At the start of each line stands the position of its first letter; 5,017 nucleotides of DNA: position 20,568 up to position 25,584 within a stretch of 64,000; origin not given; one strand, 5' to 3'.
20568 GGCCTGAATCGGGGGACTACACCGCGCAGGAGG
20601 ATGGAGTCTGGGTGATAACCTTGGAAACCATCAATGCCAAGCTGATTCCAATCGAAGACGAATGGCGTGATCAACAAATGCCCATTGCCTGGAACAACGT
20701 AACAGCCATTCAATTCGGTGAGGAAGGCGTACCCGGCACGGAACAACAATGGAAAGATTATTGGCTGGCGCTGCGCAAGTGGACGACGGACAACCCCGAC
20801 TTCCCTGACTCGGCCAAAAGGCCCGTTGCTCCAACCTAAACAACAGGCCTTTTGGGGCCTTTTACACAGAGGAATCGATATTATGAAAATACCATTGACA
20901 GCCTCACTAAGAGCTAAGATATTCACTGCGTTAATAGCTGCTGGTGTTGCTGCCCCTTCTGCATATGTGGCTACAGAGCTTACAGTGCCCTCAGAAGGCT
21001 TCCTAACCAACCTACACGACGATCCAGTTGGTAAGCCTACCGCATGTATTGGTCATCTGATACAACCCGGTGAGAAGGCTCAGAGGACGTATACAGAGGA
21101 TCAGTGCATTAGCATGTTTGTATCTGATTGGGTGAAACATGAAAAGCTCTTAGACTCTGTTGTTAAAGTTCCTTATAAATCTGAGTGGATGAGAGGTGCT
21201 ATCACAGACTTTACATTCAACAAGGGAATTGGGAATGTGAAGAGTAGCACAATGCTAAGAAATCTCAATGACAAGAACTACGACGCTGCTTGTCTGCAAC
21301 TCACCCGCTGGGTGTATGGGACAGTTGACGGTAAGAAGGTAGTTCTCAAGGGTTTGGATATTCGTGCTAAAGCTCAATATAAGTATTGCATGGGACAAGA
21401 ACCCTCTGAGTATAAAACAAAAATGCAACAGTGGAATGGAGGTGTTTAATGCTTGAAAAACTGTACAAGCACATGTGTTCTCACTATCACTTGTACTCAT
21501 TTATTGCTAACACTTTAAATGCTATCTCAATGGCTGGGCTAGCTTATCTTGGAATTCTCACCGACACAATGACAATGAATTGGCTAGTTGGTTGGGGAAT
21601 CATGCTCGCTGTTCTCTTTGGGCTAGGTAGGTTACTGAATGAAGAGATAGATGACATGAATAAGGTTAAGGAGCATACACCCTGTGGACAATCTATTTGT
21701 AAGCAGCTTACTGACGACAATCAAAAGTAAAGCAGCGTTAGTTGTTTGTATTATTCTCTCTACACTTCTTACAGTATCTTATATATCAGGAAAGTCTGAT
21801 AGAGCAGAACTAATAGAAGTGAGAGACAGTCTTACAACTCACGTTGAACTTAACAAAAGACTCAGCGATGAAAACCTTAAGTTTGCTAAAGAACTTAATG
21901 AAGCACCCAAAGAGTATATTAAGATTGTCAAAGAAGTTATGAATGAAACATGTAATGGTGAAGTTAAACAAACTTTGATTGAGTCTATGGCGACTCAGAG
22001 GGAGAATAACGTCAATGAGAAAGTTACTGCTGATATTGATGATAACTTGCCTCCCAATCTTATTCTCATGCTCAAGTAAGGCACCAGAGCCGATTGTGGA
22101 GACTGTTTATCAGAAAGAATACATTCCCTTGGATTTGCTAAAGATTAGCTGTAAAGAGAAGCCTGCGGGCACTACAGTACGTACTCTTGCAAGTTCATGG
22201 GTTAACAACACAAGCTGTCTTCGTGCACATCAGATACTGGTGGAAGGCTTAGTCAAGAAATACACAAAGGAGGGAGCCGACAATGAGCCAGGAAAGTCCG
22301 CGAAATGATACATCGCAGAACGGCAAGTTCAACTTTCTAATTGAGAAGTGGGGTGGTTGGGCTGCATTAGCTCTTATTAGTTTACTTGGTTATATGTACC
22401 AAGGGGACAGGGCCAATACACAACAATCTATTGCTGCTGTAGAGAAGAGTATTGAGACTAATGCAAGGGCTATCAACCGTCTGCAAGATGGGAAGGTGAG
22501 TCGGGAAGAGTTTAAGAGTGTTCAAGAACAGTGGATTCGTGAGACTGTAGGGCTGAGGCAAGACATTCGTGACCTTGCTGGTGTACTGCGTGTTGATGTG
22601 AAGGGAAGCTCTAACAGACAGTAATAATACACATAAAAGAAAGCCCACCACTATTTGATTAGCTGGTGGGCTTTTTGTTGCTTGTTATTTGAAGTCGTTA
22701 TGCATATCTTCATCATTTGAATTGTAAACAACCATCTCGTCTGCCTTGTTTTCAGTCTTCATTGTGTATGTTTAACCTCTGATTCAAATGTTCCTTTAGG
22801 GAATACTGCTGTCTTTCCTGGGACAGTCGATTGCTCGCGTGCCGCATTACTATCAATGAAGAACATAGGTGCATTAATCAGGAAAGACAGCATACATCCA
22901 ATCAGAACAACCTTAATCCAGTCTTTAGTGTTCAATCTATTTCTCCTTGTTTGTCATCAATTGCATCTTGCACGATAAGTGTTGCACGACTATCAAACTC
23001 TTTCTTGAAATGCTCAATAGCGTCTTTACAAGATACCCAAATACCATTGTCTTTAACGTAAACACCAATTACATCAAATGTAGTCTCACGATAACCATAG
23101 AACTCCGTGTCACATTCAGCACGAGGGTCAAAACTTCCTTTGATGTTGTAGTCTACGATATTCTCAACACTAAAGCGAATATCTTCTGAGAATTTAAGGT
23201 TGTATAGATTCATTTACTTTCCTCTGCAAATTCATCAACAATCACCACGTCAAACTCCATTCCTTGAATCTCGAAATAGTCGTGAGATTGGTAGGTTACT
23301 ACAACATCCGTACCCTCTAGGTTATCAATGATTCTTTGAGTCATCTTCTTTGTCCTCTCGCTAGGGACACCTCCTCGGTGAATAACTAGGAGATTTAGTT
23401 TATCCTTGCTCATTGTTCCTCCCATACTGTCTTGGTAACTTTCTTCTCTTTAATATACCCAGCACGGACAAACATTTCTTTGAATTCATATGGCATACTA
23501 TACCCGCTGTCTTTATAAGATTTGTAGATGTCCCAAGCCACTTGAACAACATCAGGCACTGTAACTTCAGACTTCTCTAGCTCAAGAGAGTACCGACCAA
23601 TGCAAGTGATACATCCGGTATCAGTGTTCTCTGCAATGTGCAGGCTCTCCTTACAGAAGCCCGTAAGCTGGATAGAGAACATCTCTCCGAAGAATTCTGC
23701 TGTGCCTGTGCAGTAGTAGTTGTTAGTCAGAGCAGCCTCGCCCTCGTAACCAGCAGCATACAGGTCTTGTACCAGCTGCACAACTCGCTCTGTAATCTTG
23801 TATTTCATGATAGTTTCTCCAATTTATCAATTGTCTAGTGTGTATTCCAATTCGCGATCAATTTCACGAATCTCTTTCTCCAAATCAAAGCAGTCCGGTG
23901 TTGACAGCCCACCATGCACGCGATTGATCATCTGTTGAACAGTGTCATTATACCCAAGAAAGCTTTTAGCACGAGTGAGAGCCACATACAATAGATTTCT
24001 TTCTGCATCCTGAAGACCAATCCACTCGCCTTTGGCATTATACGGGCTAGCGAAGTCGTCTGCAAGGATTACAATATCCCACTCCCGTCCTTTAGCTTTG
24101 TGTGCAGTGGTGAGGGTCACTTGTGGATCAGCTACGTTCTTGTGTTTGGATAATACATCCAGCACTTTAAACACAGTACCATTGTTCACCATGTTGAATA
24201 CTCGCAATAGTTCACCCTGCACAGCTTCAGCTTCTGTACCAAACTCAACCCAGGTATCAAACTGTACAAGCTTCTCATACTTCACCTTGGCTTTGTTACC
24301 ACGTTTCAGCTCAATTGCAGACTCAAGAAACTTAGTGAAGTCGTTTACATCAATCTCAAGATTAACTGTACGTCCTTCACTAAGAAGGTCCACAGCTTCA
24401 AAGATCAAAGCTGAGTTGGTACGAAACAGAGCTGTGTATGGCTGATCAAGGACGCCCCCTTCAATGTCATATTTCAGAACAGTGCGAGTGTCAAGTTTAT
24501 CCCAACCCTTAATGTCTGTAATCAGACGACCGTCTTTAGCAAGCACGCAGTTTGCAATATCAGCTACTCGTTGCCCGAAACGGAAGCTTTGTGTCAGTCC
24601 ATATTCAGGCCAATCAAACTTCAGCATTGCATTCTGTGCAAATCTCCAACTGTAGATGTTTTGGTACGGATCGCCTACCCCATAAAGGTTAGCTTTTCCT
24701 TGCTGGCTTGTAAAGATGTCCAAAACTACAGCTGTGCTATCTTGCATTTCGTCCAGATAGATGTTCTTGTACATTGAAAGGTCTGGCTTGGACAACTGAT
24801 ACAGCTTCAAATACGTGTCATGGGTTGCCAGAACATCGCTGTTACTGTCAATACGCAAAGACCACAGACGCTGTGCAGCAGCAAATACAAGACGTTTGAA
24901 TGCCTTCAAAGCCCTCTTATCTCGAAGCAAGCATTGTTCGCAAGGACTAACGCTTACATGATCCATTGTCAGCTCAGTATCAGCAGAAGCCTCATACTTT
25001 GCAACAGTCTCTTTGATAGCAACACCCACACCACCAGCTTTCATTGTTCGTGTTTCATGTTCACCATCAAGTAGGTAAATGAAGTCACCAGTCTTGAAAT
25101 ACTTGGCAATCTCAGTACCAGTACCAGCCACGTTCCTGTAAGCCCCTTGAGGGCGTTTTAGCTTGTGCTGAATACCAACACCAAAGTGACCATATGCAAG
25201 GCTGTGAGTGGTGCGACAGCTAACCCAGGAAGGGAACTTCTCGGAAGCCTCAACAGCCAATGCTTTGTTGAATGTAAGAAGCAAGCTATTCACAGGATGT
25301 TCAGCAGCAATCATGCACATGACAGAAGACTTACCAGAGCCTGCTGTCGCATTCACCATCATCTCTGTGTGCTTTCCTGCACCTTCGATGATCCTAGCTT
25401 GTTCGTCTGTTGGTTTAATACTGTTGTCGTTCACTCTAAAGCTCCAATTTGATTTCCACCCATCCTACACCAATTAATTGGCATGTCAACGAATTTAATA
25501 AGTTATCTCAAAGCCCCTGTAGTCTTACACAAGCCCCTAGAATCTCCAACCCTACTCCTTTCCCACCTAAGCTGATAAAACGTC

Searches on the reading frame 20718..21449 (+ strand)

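Call 47: search_protein_families(library=phrogs, proteins=[window:20718-21449:+], max_evalue=0.00001)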
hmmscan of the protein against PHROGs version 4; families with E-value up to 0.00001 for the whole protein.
window:20718-21449:+ (243 aa): 4 families
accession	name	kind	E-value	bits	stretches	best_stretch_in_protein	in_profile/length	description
phrog_7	-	lysis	1e-33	117.5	1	66-233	545-704/873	endolysin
phrog_7910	-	lysis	6.1e-14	53.4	1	132-225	4-92/96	endolysin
phrog_33083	-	lysis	3.1e-12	46.9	1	111-207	36-125/456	endolysin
phrog_10457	-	lysis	4.5e-07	31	1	158-219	31-88/95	endolysin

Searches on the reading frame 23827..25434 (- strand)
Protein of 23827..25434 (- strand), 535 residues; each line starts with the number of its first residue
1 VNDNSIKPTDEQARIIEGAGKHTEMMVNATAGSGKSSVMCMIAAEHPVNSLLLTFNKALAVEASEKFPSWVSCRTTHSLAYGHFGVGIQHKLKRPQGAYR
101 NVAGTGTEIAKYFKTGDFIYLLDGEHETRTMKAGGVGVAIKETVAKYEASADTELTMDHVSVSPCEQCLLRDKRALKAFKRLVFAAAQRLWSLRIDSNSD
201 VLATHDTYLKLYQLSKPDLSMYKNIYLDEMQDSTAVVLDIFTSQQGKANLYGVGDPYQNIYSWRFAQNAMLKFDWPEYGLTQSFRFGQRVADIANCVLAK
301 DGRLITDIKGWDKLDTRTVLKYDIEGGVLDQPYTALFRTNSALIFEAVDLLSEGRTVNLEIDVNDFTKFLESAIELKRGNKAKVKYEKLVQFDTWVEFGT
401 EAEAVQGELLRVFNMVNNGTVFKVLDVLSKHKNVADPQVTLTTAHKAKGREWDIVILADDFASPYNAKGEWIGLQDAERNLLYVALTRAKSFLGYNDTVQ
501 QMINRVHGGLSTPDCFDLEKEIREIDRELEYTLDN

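Call 8: search_protein_families(library=phrogs, proteins=[window:23827-25434:-])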
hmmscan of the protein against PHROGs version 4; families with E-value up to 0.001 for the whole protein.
window:23827-25434:- (535 aa): 3 families
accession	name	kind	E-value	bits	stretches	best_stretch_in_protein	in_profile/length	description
phrog_1967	-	DNA, RNA and nucleotide metabolism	6.3e-122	409.6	1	2-504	147-675/776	DNA helicase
phrog_4412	-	DNA, RNA and nucleotide metabolism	3e-07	30.2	0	442-504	668-723/743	exonuclease V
phrog_325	-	DNA, RNA and nucleotide metabolism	3.9e-06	26.4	0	443-496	822-867/986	Dda-like helicase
